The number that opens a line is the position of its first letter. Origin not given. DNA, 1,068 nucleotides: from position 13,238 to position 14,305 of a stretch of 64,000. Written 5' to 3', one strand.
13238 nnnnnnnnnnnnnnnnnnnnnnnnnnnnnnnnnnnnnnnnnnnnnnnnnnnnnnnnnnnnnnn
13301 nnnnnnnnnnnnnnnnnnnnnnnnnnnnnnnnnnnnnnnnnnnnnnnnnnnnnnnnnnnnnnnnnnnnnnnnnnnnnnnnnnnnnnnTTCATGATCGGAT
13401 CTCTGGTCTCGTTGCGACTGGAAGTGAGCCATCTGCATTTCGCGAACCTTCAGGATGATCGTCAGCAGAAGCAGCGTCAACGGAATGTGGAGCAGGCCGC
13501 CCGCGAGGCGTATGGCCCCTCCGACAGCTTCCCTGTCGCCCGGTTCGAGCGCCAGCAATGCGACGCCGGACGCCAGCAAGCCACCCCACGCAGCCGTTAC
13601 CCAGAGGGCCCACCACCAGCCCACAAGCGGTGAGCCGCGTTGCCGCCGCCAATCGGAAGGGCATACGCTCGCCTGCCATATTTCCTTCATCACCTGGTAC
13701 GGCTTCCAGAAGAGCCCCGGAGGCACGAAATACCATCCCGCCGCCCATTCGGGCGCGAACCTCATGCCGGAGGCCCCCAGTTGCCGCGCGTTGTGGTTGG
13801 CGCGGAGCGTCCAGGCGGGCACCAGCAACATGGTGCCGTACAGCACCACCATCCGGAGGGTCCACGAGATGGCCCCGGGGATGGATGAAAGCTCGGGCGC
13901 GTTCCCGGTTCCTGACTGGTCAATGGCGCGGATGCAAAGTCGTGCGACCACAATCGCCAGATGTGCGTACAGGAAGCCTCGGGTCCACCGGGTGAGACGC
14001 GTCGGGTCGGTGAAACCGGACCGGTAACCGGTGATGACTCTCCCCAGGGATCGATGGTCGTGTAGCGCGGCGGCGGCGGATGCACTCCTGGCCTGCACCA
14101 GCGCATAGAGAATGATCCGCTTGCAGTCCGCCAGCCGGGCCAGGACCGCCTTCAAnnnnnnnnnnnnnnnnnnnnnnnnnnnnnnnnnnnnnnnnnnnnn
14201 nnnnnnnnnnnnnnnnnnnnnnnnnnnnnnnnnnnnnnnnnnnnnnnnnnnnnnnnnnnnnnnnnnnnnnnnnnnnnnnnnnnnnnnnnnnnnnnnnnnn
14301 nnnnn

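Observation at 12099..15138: Orphan DNA methyltransferase translationally chained to three tandem DUF4328 membrane paralogues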

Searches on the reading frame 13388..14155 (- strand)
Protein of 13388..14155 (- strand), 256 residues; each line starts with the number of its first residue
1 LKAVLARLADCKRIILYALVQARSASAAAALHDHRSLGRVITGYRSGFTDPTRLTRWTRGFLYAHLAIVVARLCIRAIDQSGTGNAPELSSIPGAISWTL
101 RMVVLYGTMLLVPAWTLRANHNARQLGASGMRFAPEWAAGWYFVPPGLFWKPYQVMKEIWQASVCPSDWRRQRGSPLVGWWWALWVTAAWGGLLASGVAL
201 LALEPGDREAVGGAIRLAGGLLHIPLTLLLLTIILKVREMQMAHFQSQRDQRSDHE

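Call 5: search_protein_families(library=pfam, proteins=[window:13388-14155:-], max_evalue=0.01)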
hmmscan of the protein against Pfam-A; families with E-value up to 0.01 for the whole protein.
window:13388-14155:- (256 aa): 1 family
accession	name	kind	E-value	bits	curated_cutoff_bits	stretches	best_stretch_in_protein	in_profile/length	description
PF14219.11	DUF4328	-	6.1e-21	75.1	27.2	1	99-237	22-164/166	Domain of unknown function (DUF4328)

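Call 6: search_protein_families(library=ncbifam, proteins=[window:13388-14155:-], max_evalue=0.01)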
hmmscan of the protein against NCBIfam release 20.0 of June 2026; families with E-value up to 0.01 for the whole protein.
window:13388-14155:- (256 aa): 0 families

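Call 7: search_protein_families(library=padloc, proteins=[window:13388-14155:-], max_evalue=0.01)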
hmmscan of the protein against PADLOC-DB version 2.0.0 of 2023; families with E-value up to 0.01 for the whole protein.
window:13388-14155:- (256 aa): 0 families

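Call 15: find_related_loci(query=A1, collection=genome_contigs, flank=5000)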
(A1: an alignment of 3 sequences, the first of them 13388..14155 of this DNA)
Query A1 (256 aa) in genome_contigs; peptide patterns used: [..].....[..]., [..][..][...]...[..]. (x = any residue, [..] = any of these).
249 stretches matched a pattern; 199 encode a relative of the query (tblastn E <= 1e-3); the best 80 are kept; 77 distinct loci.
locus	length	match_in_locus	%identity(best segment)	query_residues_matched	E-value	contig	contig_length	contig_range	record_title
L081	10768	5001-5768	91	1-256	1e-135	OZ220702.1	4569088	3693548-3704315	MAG: Longimicrobiales bacterium isolate 5c038fdb-8e0b-4cbd-9550-43be1afc0bbf genome assembly, chromosome: 1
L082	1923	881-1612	62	2-247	3e-94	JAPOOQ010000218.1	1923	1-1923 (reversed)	MAG: Gemmatimonadetes bacterium isolate APA_bin_39 c_000000167893, whole genome shotgun sequence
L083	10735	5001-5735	60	1-247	4e-89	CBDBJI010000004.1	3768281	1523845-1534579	MAG: Longimicrobiales bacterium isolate b06c9096-2b28-437e-9fc3-f06bf2306a16 genome assembly, contig: contig_4, whole ge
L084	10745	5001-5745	69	1-250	1e-76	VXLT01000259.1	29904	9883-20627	MAG: Gemmatimonadetes bacterium isolate SB0661_bin_2 NODE_1455_length_29904_cov_90.317331, whole genome shotgun sequence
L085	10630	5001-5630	48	43-250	7e-54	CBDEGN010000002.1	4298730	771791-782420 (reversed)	MAG: Longimicrobiales bacterium isolate 80fc88f1-1ec1-4d60-8a5e-1a92744ba94c genome assembly, contig: contig_2, whole ge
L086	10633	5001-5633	48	42-250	4e-53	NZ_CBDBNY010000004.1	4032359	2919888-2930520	MAG: Candidatus Palauibacter sp. isolate 9c20def5-05d6-4f68-ae38-90b01f08d4a3 contig_3, whole genome shotgun sequence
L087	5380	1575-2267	42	20-248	9e-52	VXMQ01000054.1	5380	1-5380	MAG: Candidatus Palauibacter denitrificans isolate SB0661_bin_40 NODE_7771_length_5380_cov_61.046948, whole genome shotg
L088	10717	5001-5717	43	18-255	5e-51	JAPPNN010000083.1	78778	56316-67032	MAG: Gemmatimonadota bacterium isolate RHO3_bin_72 NODE_751_length_78778_cov_596.891887, whole genome shotgun sequence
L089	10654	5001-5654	45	38-248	7e-51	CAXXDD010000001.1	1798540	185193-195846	MAG: Longimicrobiales bacterium isolate b3959559-3b23-4102-94a7-0dacaa5f4209 genome assembly, contig: contig_1, whole ge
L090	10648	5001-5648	44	34-248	1e-50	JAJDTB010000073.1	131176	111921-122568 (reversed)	MAG: Gemmatimonadetes bacterium isolate jk18x11bins.40 k141_424595, whole genome shotgun sequence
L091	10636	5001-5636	45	47-244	6e-50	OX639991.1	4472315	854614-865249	MAG: Longimicrobiales bacterium isolate affa3490-31b4-448a-b7fc-cc7950b7f85b genome assembly, chromosome: 1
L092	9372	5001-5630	45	42-255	2e-49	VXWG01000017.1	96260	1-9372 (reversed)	MAG: Candidatus Palauibacter irciniicola isolate SB0668_bin_12 NODE_93_length_96260_cov_25.461494, whole genome shotgun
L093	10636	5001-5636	46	42-250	9e-49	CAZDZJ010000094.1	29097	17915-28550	MAG TPA_asm: uncultured Gemmatimonadota bacterium isolate SRP338948_co1_138 genome assembly, contig: k141_446853, whole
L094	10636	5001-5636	47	42-250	1e-48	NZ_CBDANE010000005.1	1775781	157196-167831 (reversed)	MAG: Candidatus Palauibacter sp. isolate 86f7a3db-c590-4dc5-8cab-a69d54639cc7 contig_5, whole genome shotgun sequence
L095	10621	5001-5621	45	46-249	6e-48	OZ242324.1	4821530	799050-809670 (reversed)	MAG: Longimicrobiales bacterium isolate 07de4c10-1fa3-4f23-aeab-92fd89ad4539 genome assembly, chromosome: 1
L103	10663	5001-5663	39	38-245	4e-44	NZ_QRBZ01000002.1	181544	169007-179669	Nitrosomonas oligotropha strain Nm45 Oligotropha_contig000002, whole genome shotgun sequence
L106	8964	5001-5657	35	41-246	6e-42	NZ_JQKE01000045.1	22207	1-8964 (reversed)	Stenoxybacter acetivorans DSM 19021 Q384DRAFT_scaffold00041.41_C, whole genome shotgun sequence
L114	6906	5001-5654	35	45-249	2e-39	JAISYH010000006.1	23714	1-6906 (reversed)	MAG: Burkholderiales bacterium isolate Nc350_bin219 k119_1421963, whole genome shotgun sequence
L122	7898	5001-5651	35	41-244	3e-37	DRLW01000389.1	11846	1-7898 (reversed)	MAG TPA_asm: Bacteroidetes bacterium isolate HyVt-473 HyVt-473_k145_372465, whole genome shotgun sequence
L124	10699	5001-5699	33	32-251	1e-36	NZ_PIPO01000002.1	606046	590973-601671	Aliidiomarina soli strain Y4G10-17 contig2, whole genome shotgun sequence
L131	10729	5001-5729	33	28-251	5e-35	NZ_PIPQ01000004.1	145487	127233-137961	Aliidiomarina taiwanensis strain AIT1 contig4, whole genome shotgun sequence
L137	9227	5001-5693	33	39-254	9e-34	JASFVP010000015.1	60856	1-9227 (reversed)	MAG: Chromatiales bacterium isolate D1105M20metaG_Bin_5_2 D1105M20metaG_FD_scaffold_97_c1, whole genome shotgun sequence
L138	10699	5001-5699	31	37-254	1e-33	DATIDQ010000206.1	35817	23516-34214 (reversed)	MAG TPA_asm: Pseudomonadales bacterium isolate SMAG_U16347 k141_700439, whole genome shotgun sequence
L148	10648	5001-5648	32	45-247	7e-32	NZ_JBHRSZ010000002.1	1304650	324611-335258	Litoribrevibacter euphylliae strain KCTC 52438 platanus_K_default_2, whole genome shotgun sequence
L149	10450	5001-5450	40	47-186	9e-32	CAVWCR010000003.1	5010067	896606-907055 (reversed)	MAG: uncultured Alphaproteobacteria bacterium isolate MFD04944.bin.1.54 genome assembly, contig: contig_28086, whole gen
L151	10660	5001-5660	32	38-244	2e-31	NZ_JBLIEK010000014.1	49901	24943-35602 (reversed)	MAG: Psychromonas sp. isolate 3300053697_64 Ga0535652_0000734, whole genome shotgun sequence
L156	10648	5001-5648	32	47-249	6e-31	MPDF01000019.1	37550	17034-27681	MAG: Gammaproteobacteria bacterium MedPE Gammaproteobacteria-MedPE-C19, whole genome shotgun sequence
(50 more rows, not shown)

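Call 32: search_protein_families(library=phrogs, proteins=[window:13388-14155:-], max_evalue=0.01)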
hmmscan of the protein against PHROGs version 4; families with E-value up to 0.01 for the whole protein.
window:13388-14155:- (256 aa): 0 families

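Call 44: search_protein_families(library=pfam, proteins=[L088:5725-6588:+, L106:7289-8470:-, L138:1-1830:+, L087:1-786:+], max_evalue=0.001)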
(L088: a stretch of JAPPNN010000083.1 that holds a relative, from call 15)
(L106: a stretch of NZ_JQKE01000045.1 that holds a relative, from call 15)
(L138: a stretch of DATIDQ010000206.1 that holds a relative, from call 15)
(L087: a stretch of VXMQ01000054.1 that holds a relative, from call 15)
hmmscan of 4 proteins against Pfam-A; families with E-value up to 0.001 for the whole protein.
L088:5725-6588:+ (288 aa): 1 family
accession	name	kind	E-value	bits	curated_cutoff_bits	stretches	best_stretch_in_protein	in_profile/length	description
PF02517.21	Rce1-like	-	1.9e-17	63.8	22.4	1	184-276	6-92/93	Type II CAAX prenyl endopeptidase Rce1-like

L106:7289-8470:- (394 aa): 4 families
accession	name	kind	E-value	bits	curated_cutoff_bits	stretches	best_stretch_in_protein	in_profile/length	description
PF01170.24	UPF0020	-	2.3e-57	194.3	22.3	1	176-379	1-194/197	RMKL-like, methyltransferase domain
PF02926.22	THUMP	-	1.7e-21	76.8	20.6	1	81-167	2-84/84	THUMP domain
PF22020.1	RlmL_1st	-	1.2e-19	70.5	27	1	18-72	2-55/55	RlmL ferredoxin-like domain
PF05175.20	MTS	-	0.00065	19.8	23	0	263-330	54-121/170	Methyltransferase small domain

L138:1-1830:+ (610 aa): 6 families
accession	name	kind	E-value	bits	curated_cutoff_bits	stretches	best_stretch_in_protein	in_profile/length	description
PF01170.24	UPF0020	-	1.7e-47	162.1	22.3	1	38-251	1-195/197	RMKL-like, methyltransferase domain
PF10672.15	Methyltrans_SAM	-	6.5e-19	68.7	27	1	377-566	57-240/286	S-adenosylmethionine-dependent methyltransferase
PF03602.21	Cons_hypoth95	-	3e-11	43.7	24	1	440-538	35-134/182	Conserved hypothetical protein 95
PF05175.20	MTS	-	1.5e-08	34.9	23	1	463-567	49-143/170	Methyltransferase small domain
PF13649.12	Methyltransf_25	-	5.8e-05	24.1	27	0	459-522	10-70/97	Methyltransferase domain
PF13847.12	Methyltransf_31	-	6.8e-05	23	27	0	451-564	8-111/145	Methyltransferase domain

L087:1-786:+ (262 aa): 0 families

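Call 70: search_protein_families(library=pfam, alignment_id=A4, max_evalue=0.00001)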
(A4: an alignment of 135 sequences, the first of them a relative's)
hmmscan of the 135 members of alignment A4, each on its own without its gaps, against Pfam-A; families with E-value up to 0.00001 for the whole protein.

A. member 1, L096:4076-4639:- (188 aa): 0 families

B. families by the number of members that match (of 135 scanned): 142 families (the first 25 are shown)
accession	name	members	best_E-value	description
PF00892.27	EamA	3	9.9e-32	EamA-like transporter family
PF00476.26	DNA_pol_A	2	6.5e-155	DNA polymerase family A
PF08238.18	Sel1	2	6e-93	Sel1 repeat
PF07992.20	Pyr_redox_2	2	8.4e-68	Pyridine nucleotide-disulphide oxidoreductase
PF18863.6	AbiJ_NTD4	2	3.8e-36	AbiJ N-terminal domain 4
PF00589.27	Phage_integrase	2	1.3e-35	Phage integrase family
PF06071.19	YchF-GTPase_C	2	2.1e-33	Protein of unknown function (DUF933)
PF13495.12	Phage_int_SAM_4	2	4.8e-27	Phage integrase, N-terminal SAM-like domain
PF04828.22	GFA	2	1.1e-24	Glutathione-dependent formaldehyde-activating enzyme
PF07690.21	MFS_1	2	3.2e-21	Major Facilitator Superfamily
PF00070.33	Pyr_redox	2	8.3e-20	Pyridine nucleotide-disulphide oxidoreductase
PF13347.12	MFS_2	2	2.6e-16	MFS/sugar transport protein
PF01381.28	HTH_3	2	2e-13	Helix-turn-helix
PF13533.13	Biotin_lipoyl_2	2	4.8e-12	Biotin-lipoyl like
PF02463.25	SMC_N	2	9.1e-09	RecF/RecN/SMC N terminal domain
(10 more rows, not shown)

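Call 72: search_protein_families(library=pfam, proteins=[L114:3272-4216:+, L122:3627-4622:+, L151:4000-4974:+, L131:4136-4972:+, L137:4282-4959:+, L148:3987-4574:+, L124:3201-4622:+, L156:3389-4837:+, L149:3665-4867:+, L103:3001-3918:+], max_evalue=0.00001)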
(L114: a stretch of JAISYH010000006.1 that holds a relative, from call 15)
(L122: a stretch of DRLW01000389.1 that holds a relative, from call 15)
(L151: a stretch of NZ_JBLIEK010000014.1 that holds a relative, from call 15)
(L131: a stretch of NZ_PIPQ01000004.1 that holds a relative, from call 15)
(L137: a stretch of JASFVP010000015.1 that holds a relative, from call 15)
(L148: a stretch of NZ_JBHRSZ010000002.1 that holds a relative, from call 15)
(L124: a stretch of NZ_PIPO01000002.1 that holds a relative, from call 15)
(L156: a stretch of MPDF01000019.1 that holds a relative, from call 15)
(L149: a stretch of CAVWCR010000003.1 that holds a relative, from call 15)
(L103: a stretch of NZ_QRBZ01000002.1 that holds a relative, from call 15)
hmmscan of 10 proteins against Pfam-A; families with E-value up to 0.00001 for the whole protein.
L114:3272-4216:+ (315 aa): 1 family
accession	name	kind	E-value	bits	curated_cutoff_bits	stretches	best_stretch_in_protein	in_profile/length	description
PF00892.27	EamA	-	9.9e-32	110.5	28.2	2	9-142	3-134/135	EamA-like transporter family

L122:3627-4622:+ (332 aa): 1 family
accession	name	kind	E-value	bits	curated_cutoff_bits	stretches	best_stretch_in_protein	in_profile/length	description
PF12801.12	Fer4_5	-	4.9e-17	62.1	22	1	103-145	3-45/48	4Fe-4S binding domain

L151:4000-4974:+ (325 aa): 1 family
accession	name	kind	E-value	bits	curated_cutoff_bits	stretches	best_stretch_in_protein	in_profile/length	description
PF00294.29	PfkB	-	4.9e-66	223.6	25.8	1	21-314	3-300/302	pfkB family carbohydrate kinase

L131:4136-4972:+ (279 aa): 1 family
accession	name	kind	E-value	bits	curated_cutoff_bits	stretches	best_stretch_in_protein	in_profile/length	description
PF18863.6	AbiJ_NTD4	-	3.8e-36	125.3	34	1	1-155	1-151/152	AbiJ N-terminal domain 4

L137:4282-4959:+ (226 aa): 1 family
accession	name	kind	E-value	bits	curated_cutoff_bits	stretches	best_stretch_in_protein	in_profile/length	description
PF08238.18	Sel1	-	7.3e-28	96.4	30.7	2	41-76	1-36/36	Sel1 repeat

L148:3987-4574:+ (196 aa): 0 families

L124:3201-4622:+ (474 aa): 7 families
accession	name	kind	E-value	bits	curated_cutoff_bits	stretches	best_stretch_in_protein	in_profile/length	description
PF07992.20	Pyr_redox_2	-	8.4e-68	229.3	26.1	1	8-328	2-291/291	Pyridine nucleotide-disulphide oxidoreductase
PF02852.28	Pyr_redox_dim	-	1.2e-36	125.7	25.3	1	347-455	1-109/110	Pyridine nucleotide-disulphide oxidoreductase, dimerisation domain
PF00070.33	Pyr_redox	-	8.3e-20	71.5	22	1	176-252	1-79/82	Pyridine nucleotide-disulphide oxidoreductase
PF12831.13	FAD_oxidored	-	1.7e-09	37.9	27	1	8-45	1-38/416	FAD dependent oxidoreductase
PF13738.12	Pyr_redox_3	-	4.2e-08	33.2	30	0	123-312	112-305/305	Pyridine nucleotide-disulphide oxidoreductase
PF03486.20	HI0933_like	-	1.1e-07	32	50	0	8-42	2-36/244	HI0933-like protein Rossmann domain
PF01134.28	GIDA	-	1.3e-06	28.2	22.1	0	8-57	1-47/391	Glucose inhibited division protein A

L156:3389-4837:+ (483 aa): 2 families
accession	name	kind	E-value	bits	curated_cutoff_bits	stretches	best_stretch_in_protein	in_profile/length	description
PF07690.21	MFS_1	-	3.5e-21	75.9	33.4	2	14-275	1-226/347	Major Facilitator Superfamily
PF13347.12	MFS_2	-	2.9e-16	59.5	27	1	39-218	28-200/427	MFS/sugar transport protein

L149:3665-4867:+ (401 aa): 1 family
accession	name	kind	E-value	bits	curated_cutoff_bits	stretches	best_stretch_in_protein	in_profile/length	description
PF01494.25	FAD_binding_3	-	5.5e-31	108.5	22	1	6-337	2-340/349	FAD binding domain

L103:3001-3918:+ (306 aa): 0 families
